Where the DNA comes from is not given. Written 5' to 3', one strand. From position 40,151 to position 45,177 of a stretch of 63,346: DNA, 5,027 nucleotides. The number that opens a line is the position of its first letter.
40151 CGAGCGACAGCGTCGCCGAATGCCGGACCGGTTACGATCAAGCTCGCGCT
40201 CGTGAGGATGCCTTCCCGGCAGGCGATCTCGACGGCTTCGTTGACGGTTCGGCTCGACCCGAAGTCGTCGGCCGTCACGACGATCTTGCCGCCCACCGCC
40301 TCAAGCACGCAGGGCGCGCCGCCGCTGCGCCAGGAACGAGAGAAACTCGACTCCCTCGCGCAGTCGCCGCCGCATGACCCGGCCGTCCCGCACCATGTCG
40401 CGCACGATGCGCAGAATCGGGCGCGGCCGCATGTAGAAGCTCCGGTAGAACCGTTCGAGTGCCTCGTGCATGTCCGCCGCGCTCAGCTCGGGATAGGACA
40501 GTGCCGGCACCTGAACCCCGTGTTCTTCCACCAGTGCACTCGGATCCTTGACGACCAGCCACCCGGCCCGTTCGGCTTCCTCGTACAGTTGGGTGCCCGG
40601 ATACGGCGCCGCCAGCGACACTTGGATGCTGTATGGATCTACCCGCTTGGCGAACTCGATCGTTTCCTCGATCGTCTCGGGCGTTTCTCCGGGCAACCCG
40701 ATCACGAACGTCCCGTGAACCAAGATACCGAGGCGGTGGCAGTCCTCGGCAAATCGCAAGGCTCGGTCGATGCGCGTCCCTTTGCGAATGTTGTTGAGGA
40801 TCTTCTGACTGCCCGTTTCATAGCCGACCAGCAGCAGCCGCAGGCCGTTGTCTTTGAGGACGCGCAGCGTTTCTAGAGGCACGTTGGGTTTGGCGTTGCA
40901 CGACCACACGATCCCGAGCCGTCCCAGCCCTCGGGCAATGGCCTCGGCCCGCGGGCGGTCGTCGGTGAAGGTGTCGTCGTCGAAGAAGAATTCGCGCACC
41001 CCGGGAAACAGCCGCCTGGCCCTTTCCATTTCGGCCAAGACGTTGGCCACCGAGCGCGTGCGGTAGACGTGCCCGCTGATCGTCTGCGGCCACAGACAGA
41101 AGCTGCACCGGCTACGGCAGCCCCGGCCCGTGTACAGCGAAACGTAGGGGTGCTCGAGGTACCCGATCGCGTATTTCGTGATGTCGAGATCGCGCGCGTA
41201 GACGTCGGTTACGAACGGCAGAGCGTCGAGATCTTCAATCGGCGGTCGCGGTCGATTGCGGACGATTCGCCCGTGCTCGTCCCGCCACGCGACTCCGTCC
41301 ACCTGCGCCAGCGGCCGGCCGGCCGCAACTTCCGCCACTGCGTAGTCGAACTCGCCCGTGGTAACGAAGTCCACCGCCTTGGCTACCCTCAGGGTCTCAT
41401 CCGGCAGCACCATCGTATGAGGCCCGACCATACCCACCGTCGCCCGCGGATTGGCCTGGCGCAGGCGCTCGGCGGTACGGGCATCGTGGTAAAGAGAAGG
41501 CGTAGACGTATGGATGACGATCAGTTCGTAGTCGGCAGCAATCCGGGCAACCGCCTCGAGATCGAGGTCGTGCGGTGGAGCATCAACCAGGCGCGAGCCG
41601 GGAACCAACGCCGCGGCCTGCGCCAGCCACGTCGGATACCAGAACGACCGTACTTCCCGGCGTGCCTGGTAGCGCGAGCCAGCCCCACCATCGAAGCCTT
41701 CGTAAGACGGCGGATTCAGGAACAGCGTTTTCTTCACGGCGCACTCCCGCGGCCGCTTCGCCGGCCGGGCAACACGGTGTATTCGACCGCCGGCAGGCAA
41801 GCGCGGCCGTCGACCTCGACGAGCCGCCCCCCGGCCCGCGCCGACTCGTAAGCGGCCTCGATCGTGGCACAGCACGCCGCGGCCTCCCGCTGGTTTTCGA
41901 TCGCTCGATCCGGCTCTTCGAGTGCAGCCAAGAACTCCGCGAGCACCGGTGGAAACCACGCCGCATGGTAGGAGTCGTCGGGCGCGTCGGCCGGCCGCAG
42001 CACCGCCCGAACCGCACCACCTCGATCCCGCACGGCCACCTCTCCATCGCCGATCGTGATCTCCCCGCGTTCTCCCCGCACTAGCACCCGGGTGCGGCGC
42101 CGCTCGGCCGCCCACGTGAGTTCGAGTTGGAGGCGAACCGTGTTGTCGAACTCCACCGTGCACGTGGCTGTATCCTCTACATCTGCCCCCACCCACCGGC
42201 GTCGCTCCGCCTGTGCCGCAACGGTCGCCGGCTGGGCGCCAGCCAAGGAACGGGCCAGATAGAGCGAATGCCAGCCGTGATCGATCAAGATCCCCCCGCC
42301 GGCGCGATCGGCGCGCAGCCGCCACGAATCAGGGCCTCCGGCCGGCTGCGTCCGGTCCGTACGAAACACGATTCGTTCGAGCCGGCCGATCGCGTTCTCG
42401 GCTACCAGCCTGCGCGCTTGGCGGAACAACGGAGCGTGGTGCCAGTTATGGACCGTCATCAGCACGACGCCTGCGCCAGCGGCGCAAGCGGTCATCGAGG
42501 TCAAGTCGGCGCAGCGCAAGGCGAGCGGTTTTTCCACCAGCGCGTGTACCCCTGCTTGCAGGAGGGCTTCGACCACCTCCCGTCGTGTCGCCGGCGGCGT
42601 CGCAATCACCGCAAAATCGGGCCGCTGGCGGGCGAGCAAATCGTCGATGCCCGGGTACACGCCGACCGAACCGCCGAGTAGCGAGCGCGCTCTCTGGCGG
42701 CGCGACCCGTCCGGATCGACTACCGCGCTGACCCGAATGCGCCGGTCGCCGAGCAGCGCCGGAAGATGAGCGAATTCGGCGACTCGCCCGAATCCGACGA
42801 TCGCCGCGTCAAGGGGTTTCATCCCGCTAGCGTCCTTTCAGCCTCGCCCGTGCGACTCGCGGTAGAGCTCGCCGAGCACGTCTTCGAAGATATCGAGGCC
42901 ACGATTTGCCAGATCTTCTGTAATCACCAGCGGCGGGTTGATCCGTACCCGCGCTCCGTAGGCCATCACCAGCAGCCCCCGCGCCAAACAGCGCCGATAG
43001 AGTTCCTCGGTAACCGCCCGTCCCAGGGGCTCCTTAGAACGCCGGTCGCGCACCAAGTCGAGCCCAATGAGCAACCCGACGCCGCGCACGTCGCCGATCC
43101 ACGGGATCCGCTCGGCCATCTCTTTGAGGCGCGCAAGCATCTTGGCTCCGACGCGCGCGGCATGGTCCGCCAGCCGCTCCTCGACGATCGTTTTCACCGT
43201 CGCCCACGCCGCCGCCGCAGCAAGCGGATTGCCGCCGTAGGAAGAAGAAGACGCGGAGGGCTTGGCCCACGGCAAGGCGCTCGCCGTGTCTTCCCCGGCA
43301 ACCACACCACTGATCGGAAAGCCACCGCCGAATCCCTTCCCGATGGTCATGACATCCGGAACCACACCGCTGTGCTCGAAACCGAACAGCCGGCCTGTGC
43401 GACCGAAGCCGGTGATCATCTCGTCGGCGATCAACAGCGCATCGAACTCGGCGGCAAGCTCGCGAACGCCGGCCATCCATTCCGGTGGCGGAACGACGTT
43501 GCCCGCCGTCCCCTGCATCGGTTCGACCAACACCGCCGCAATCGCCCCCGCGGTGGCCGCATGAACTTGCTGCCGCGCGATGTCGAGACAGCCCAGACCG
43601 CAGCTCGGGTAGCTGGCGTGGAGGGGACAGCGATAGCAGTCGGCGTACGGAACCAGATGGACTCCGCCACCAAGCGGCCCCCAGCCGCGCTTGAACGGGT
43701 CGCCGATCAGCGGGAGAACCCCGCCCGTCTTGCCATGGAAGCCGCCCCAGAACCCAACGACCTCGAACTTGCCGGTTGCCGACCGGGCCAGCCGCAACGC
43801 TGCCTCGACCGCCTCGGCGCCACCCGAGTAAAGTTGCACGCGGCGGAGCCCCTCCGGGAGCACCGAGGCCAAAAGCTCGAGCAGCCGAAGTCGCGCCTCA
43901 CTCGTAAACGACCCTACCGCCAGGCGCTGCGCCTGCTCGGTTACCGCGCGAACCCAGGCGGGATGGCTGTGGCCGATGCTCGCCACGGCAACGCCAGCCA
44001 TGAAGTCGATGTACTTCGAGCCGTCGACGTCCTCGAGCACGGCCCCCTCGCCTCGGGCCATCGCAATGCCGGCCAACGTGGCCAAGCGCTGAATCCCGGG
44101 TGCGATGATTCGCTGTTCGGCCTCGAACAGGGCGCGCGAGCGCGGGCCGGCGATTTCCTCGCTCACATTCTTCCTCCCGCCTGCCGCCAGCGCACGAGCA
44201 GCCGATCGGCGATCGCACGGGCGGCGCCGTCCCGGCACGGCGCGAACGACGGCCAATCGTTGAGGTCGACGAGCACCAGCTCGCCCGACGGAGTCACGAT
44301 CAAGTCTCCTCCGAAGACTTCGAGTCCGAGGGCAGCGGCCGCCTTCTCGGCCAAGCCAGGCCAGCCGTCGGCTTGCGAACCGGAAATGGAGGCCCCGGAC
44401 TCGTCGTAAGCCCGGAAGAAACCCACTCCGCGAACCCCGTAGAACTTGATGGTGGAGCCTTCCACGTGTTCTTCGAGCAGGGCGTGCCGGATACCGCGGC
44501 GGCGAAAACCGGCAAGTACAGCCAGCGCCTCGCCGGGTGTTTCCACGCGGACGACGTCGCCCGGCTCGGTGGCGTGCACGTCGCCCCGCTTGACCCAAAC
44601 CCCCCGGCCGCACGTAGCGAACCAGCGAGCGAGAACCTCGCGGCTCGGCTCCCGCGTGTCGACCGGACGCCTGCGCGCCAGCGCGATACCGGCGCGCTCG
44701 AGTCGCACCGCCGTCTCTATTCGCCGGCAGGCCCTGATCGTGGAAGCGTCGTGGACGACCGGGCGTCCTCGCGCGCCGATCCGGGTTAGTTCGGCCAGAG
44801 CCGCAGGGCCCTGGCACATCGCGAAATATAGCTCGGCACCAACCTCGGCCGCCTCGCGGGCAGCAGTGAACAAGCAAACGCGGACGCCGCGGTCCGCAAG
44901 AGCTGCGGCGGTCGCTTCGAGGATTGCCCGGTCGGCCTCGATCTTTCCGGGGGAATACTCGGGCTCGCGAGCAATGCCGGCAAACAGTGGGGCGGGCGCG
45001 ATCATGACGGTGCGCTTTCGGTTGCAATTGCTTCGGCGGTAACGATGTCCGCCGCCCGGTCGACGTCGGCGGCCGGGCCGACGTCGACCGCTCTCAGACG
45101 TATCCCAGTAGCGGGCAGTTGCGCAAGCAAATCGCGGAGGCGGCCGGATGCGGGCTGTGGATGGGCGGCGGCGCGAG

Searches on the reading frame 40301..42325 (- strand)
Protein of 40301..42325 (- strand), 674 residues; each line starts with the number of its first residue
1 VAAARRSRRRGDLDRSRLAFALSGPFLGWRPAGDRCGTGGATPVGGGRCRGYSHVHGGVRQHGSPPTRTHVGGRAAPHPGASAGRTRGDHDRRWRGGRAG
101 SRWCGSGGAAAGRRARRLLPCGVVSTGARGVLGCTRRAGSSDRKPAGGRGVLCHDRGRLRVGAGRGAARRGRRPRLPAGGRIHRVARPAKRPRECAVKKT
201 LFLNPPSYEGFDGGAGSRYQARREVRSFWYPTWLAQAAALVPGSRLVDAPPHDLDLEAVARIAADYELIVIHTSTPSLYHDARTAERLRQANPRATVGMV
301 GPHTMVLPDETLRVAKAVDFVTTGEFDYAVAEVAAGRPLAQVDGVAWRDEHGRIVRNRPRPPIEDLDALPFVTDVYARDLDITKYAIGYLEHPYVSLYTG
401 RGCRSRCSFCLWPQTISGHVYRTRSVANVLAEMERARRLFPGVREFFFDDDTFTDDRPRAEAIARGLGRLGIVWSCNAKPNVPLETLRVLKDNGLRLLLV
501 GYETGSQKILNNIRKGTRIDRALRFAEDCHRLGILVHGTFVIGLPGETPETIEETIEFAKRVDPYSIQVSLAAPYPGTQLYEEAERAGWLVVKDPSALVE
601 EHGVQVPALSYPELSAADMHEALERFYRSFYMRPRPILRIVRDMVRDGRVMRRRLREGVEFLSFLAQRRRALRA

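Call 11: search_protein_families(library=pfam, proteins=[window:40301-42325:-], max_evalue=0.0001)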
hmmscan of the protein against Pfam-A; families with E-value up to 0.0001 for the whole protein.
window:40301-42325:- (674 aa): 2 families
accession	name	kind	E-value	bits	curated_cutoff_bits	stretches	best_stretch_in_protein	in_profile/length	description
PF04055.27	Radical_SAM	-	7.6e-24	85.2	29.5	1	398-559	2-166/166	Radical SAM superfamily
PF02310.24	B12-binding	-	3.1e-08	33.9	32.1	1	224-333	7-120/121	B12 binding domain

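Call 58: search_protein_families(library=ncbifam, proteins=[window:40301-42325:-], max_evalue=1e-20)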
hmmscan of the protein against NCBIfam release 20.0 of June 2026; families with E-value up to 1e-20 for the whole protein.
window:40301-42325:- (674 aa): 8 families
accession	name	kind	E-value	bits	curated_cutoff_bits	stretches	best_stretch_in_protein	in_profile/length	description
TIGR03471.1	HpnJ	equivalog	7.2e-223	740.7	577.6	1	198-669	1-471/472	hopanoid biosynthesis associated radical SAM protein HpnJ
NF050148.1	rSAM_ApyD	equivalog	2e-31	109.1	750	1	275-584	84-393/645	RiPP biosynthesis radical SAM protein ApyD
NF038361.1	rSAM_Sden_1168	equivalog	1.4e-30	106.4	575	1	282-591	158-480/560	Sden_1168 family B12-binding radical SAM P-methyltransferase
TIGR02026.1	BchE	equivalog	4e-30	105.1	481.35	1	227-640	18-436/497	magnesium-protoporphyrin IX monomethyl ester anaerobic oxidative cyclase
TIGR04072.2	rSAM_ladder_B12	equivalog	3.3e-25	88.6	360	1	294-599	98-385/443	lipid biosynthesis B12-binding/radical SAM protein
TIGR04014.1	B12_SAM_MJ_0865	equivalog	1.2e-24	86.9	360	1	273-586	47-360/434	methyl-coenzyme M reductase glutamine C-methyltransferase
TIGR04479.1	bcpD_PhpK_rSAM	subfamily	1.6e-22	79.6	600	1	331-565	189-412/504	PhpK family radical SAM P-methyltransferase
TIGR03975.1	rSAM_ocin_1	subfamily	7.3e-22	77.6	281.85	1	285-558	148-426/606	RiPP maturation radical SAM C-methyltransferase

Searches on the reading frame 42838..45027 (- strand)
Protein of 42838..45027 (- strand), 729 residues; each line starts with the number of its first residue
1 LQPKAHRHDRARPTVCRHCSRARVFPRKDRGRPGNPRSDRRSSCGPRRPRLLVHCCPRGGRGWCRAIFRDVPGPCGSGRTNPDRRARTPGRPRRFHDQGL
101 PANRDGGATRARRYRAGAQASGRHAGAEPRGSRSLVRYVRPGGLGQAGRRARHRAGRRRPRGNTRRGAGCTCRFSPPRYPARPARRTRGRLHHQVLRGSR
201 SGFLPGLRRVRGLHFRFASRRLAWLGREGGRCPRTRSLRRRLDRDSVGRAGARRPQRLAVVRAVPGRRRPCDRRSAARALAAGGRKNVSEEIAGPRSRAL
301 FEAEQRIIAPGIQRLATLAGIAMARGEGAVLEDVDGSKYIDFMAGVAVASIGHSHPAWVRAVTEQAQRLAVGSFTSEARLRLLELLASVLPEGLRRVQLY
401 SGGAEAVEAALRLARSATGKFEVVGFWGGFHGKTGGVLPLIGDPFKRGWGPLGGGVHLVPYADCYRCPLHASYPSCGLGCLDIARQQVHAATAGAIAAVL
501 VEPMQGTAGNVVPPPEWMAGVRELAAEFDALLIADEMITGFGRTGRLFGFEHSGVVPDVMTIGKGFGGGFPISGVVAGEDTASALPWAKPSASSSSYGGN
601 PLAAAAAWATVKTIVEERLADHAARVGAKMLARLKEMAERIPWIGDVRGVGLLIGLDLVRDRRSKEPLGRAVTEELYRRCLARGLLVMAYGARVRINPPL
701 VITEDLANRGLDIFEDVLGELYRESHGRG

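Call 11: search_protein_families(library=pfam, proteins=[window:42838-45027:-], max_evalue=0.0001)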
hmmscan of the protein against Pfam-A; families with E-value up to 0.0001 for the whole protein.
window:42838-45027:- (729 aa): 1 family
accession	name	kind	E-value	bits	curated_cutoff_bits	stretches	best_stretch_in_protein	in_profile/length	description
PF00202.27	Aminotran_3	-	2.5e-95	320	30.5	1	321-718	11-403/403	Aminotransferase class-III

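Call 58: search_protein_families(library=ncbifam, proteins=[window:43069-45027:-], max_evalue=1e-20)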
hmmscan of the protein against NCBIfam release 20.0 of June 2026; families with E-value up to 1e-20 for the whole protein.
window:43069-45027:- (653 aa): 69 families (the best 25 are shown)
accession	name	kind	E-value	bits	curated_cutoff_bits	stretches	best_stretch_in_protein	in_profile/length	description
NF004426.0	PRK05769.1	equivalog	1.4e-91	307.6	552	1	287-653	7-374/441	acetyl ornithine aminotransferase family protein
NF005993.0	PRK08117.1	subfamily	3.8e-91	305.8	574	1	299-653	7-362/433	aspartate aminotransferase family protein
NF002874.0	PRK03244.1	equivalog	8.3e-79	265.2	457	1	321-653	27-336/399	acetylornithine transaminase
NF006228.0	PRK08360.1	equivalog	2e-77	260.7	608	1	301-652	7-358/443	aspartate aminotransferase family protein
NF004718.0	PRK06062.1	subfamily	3.4e-76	256.6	472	1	317-652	36-375/454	hypothetical protein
TIGR00707.1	argD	subfamily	2.3e-75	253.8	410.05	1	320-653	10-324/381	acetylornithine/succinylornithine family transaminase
NF004714.0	PRK06058.1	subfamily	1.3e-74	251.5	639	1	285-651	11-376/447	4-aminobutyrate--2-oxoglutarate transaminase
TIGR00700.1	GABAtrnsam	equivalog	1e-73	248.4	506.65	1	322-651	18-350/420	4-aminobutyrate--2-oxoglutarate transaminase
NF049939.1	HyAminethphonNHLyPbfA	equivalog_domain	2.7e-72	243.6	525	1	285-653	11-374/442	(R)-1-hydroxy-2-aminoethylphosphonate ammonia-lyase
NF005692.0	PRK07495.1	equivalog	1.1e-68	231.8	724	1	320-653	23-353/425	4-aminobutyrate--2-oxoglutarate transaminase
NF005393.0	PRK06938.1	subfamily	5.3e-68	229.5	671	1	321-653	51-389/469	diaminobutyrate--2-oxoglutarate transaminase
NF004755.0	PRK06082.1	equivalog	1.4e-66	224.9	467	1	286-653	23-384/459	aspartate aminotransferase family protein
NF005376.0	PRK06918.1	equivalog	1.8e-66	224.4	676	1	287-651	7-372/451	4-aminobutyrate--2-oxoglutarate transaminase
NF045634.1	LeuMetRace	equivalog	6.5e-66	222.8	800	1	305-653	11-359/432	leucine/methionine racemase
NF002325.0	PRK01278.1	subfamily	2.6e-64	217.3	372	1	486-653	166-331/395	acetylornithine transaminase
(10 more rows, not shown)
